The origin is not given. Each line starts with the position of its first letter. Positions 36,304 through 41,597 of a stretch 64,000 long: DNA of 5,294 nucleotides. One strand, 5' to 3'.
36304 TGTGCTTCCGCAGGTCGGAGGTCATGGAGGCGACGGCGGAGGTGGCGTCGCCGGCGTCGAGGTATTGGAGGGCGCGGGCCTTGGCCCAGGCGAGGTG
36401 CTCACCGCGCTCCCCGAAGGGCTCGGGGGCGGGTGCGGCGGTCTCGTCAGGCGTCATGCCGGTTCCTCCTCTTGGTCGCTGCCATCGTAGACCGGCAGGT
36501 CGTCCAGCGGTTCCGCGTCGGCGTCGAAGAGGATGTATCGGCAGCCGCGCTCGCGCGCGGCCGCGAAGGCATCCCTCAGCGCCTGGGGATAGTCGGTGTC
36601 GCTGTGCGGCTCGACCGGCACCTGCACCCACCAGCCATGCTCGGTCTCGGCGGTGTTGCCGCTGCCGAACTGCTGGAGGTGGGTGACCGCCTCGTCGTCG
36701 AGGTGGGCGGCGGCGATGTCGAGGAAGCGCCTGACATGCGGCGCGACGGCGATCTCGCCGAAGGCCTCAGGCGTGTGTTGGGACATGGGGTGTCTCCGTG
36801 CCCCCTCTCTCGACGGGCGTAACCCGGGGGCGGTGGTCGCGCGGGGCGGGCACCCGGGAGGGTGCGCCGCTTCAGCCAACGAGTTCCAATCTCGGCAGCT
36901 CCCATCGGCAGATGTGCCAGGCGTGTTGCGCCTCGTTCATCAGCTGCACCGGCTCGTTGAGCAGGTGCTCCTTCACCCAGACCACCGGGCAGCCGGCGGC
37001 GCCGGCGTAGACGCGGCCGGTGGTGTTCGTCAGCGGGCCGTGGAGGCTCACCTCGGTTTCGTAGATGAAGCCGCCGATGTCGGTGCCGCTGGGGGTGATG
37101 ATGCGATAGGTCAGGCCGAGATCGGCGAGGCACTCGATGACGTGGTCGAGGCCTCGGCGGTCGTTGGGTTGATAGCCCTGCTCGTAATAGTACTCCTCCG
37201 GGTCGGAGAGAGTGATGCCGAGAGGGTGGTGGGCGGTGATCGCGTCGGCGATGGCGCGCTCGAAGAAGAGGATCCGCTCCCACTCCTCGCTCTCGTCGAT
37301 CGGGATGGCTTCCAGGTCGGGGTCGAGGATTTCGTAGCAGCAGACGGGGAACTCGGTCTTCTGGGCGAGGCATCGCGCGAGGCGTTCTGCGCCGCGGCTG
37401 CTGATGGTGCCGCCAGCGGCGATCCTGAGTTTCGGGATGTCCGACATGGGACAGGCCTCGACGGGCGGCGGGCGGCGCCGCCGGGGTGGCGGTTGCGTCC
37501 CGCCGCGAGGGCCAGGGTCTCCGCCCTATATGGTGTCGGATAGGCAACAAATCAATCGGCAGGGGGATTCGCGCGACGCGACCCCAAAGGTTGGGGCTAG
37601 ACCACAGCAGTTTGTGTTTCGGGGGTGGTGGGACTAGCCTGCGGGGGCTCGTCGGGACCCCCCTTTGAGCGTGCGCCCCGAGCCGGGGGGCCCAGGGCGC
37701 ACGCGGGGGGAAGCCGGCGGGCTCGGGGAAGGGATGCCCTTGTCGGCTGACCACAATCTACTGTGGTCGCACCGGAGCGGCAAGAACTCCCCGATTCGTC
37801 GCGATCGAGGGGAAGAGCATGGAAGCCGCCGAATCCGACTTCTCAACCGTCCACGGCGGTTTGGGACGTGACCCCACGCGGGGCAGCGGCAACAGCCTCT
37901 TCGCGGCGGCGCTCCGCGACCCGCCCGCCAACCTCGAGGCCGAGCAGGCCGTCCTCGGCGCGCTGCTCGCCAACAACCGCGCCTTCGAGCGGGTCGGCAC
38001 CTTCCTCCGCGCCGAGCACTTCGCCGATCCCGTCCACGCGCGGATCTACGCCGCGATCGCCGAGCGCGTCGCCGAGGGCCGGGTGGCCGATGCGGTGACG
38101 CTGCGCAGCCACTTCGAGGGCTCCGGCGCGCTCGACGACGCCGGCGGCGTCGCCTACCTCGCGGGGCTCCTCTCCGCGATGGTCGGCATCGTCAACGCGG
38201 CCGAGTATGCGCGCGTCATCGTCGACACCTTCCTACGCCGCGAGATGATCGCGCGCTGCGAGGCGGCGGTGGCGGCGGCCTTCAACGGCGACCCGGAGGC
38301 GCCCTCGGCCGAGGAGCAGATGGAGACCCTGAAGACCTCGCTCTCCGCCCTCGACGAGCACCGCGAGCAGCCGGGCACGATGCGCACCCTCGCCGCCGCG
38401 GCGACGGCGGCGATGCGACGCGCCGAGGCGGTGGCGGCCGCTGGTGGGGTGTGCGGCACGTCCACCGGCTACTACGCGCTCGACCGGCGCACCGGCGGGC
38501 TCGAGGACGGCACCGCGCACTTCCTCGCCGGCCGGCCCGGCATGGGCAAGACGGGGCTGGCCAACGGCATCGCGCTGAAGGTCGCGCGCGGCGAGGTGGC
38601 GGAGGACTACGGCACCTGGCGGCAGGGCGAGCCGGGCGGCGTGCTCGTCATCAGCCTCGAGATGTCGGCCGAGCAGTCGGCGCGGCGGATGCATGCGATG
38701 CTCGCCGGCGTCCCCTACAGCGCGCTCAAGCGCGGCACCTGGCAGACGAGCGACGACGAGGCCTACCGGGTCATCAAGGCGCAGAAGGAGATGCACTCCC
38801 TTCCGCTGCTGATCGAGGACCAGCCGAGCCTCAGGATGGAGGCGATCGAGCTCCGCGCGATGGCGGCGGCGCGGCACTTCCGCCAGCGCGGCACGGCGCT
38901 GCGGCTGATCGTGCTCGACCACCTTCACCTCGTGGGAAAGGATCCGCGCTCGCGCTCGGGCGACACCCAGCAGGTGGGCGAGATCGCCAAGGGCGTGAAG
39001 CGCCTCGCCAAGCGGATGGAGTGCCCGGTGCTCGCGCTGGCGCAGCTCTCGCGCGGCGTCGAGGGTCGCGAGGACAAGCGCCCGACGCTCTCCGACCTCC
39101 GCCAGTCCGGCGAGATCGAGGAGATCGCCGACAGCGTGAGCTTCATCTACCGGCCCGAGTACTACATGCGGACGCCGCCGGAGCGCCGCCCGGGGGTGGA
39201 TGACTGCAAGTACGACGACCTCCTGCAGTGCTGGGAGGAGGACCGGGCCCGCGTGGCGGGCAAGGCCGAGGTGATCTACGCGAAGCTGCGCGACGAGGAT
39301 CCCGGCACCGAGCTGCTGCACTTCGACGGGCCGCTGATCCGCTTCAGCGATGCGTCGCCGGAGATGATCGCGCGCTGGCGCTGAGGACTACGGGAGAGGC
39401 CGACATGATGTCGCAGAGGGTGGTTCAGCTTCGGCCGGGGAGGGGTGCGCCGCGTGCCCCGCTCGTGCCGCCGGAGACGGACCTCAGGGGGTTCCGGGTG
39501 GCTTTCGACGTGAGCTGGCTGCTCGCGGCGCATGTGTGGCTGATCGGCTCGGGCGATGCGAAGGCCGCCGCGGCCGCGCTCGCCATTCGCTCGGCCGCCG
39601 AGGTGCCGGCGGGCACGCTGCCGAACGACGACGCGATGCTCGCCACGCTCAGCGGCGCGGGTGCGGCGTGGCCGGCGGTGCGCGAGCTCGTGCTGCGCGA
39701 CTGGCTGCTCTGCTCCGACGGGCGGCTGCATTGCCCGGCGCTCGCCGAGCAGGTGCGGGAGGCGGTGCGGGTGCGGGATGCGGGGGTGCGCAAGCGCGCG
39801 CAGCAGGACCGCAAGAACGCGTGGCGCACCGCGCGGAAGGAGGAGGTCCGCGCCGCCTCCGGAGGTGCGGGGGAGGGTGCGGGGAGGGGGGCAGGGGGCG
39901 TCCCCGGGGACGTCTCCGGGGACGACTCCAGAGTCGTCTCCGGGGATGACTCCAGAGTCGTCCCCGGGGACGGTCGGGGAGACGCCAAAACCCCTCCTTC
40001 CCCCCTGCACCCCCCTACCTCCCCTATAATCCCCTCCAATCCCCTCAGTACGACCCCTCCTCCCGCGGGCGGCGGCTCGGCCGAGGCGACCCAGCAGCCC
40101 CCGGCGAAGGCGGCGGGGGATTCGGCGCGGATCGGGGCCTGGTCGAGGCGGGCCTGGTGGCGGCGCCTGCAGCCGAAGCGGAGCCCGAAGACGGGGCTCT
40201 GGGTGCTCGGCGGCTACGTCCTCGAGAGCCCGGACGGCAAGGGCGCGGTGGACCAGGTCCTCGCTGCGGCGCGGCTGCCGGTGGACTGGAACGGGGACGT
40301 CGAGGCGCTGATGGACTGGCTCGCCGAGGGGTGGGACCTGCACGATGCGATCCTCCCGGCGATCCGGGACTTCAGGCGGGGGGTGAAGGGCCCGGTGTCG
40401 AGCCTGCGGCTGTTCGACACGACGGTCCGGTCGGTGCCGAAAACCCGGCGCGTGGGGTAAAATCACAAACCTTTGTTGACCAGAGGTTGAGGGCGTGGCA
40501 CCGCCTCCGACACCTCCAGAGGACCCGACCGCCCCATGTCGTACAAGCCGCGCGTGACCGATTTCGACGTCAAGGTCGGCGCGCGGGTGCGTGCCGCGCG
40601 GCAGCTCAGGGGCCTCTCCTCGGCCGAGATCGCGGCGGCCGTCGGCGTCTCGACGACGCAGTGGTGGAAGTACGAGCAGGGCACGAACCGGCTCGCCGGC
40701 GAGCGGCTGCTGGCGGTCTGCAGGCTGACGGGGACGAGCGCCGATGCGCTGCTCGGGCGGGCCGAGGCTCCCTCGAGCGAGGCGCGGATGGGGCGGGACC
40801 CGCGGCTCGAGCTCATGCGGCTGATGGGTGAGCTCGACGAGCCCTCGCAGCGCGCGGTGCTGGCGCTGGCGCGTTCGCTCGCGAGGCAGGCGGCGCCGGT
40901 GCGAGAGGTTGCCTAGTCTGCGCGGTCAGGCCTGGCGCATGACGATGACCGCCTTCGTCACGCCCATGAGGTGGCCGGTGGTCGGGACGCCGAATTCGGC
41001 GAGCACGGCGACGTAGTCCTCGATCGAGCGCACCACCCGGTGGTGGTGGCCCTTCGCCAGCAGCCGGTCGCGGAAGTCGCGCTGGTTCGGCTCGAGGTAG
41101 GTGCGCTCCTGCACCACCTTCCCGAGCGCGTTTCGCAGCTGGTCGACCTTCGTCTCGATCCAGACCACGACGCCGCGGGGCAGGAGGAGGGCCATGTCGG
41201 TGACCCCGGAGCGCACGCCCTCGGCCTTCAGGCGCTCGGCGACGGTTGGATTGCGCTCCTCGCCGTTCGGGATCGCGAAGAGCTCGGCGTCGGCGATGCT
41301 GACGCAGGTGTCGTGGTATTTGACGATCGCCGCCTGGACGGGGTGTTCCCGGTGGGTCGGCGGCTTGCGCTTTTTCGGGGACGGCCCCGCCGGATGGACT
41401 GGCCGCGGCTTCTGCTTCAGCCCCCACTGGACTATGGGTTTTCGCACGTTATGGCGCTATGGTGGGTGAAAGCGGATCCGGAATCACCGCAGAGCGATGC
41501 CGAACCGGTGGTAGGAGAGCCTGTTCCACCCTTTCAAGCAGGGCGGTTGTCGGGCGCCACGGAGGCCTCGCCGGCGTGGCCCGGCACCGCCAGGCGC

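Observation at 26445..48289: Gene-cassette arrays punctuated by 22 copies of an unrecognised two-hairpin intergenic element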

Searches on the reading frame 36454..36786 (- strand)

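Call 46: search_protein_families(library=pfam, proteins=[window:36454-36786:-], max_evalue=0.01)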
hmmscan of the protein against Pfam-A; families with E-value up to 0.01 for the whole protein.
window:36454-36786:- (110 aa): 1 family
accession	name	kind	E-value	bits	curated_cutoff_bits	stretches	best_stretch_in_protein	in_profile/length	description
PF19419.5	DUF5983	-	1.1e-19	71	27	1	21-101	1-89/90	Family of unknown function (DUF5983) C-terminal domain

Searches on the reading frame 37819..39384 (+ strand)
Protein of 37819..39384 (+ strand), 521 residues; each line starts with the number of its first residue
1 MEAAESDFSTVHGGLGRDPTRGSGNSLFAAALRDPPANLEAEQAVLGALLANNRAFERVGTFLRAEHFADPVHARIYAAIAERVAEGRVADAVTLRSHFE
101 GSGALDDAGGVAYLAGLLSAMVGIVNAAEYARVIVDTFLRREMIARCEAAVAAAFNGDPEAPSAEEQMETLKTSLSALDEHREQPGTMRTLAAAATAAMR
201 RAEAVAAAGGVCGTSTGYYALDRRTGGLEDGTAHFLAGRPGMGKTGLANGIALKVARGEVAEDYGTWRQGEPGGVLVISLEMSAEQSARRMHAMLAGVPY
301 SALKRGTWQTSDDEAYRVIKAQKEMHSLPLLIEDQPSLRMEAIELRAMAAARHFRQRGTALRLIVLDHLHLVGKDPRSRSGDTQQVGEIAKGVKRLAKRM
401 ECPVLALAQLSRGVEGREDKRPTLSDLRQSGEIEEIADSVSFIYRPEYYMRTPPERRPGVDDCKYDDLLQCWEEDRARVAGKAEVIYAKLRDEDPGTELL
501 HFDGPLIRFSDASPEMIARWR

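Call 21: search_protein_families(library=phrogs, proteins=[window:37819-39384:+], max_evalue=0.001)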
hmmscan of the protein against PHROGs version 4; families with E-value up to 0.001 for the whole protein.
window:37819-39384:+ (521 aa): 7 families
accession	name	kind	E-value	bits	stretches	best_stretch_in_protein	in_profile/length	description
phrog_19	-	DNA, RNA and nucleotide metabolism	5.4e-83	280.9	1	33-512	155-581/621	DnaB-like replicative helicase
phrog_243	-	DNA, RNA and nucleotide metabolism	5.4e-34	118.4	1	213-513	19-269/273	DnaB-like replicative helicase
phrog_11530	-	unknown function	1.1e-27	98.1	1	329-450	5-120/184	-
phrog_239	-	DNA, RNA and nucleotide metabolism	5.4e-25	89.5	1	212-447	339-557/801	DNA primase/helicase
phrog_20000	-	unknown function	1.5e-19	71.4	1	30-141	20-130/132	-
phrog_19347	-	unknown function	1.3e-10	42.4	1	427-511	1-78/79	-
phrog_3123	-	unknown function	5e-05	23.1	1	232-407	342-502/583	-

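Call 96: find_encoding_contigs(protein=window:37819-39384:+, flank=10000, max_places=10)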
Protein window:37819-39384:+ (521 aa): 2 contigs read that carry it; 2 places shown.
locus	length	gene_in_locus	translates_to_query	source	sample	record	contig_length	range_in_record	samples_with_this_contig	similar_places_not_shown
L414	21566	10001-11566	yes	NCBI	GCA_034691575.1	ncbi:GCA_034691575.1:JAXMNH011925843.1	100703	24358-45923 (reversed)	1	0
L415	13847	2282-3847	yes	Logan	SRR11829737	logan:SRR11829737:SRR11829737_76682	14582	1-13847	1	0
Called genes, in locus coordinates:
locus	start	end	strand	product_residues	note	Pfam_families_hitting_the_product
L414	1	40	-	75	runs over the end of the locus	PF13560:HTH_31, PF12844:HTH_19, PF13443:HTH_26, PF01381:HTH_3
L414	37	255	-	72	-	PF01381:HTH_3, PF13560:HTH_31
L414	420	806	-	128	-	-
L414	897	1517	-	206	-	-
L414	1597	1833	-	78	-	-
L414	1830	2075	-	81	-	-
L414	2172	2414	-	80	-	-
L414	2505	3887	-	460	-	-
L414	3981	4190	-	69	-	-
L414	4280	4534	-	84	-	-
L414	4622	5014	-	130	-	PF25735:Phage_L5_gp82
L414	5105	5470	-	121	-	-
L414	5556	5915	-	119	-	-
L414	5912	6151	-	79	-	-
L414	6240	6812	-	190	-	-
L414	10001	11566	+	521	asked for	PF00772:DnaB, PF03796:DnaB_C, PF13481:AAA_25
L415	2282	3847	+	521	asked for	PF00772:DnaB, PF03796:DnaB_C, PF13481:AAA_25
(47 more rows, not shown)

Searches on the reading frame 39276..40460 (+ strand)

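Call 21: search_protein_families(library=phrogs, proteins=[window:39276-40460:+], max_evalue=0.001)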
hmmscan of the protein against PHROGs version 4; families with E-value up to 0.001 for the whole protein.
window:39276-40460:+ (394 aa): 2 families
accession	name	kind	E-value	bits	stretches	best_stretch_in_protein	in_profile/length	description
phrog_22470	-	DNA, RNA and nucleotide metabolism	1.6e-16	61.1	1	61-188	5-138/340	replication protein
phrog_3992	-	DNA, RNA and nucleotide metabolism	0.00016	22.3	1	82-189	15-119/345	primosomal protein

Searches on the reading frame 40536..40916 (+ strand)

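Call 66: search_protein_families(library=pfam, proteins=[window:40536-40916:+], max_evalue=0.01)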
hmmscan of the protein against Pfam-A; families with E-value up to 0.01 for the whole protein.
window:40536-40916:+ (126 aa): 4 families
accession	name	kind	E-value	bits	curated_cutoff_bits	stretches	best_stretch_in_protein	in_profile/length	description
PF13560.12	HTH_31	-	3.7e-10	40.4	27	1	15-70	3-59/64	Helix-turn-helix domain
PF01381.28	HTH_3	-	3.2e-07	30.7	23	1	18-71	1-54/55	Helix-turn-helix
PF12844.13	HTH_19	-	6.9e-05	23.1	30.2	1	15-73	1-59/64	Helix-turn-helix domain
PF13443.12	HTH_26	-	0.00088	19.9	22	1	23-68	7-53/63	Cro/C1-type HTH DNA-binding domain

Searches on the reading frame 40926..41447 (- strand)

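Call 66: search_protein_families(library=pfam, proteins=[window:40926-41447:-], max_evalue=0.01)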
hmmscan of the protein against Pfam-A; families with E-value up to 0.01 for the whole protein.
window:40926-41447:- (173 aa): 0 families

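Call 80: search_protein_families(library=phrogs, proteins=[window:40926-41447:-], max_evalue=0.01)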
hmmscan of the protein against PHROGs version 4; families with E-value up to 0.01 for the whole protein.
window:40926-41447:- (173 aa): 4 families
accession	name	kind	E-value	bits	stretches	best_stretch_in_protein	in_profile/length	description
phrog_824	-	unknown function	1.5e-20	75.2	1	25-157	57-179/265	-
phrog_93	-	DNA, RNA and nucleotide metabolism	4.6e-08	33.2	1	19-152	339-441/613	endonuclease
phrog_2363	-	unknown function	9.6e-05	23.1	1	34-98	61-125/192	-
phrog_5702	-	DNA, RNA and nucleotide metabolism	0.00053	20.9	0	77-146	2-60/70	Holliday junction resolvase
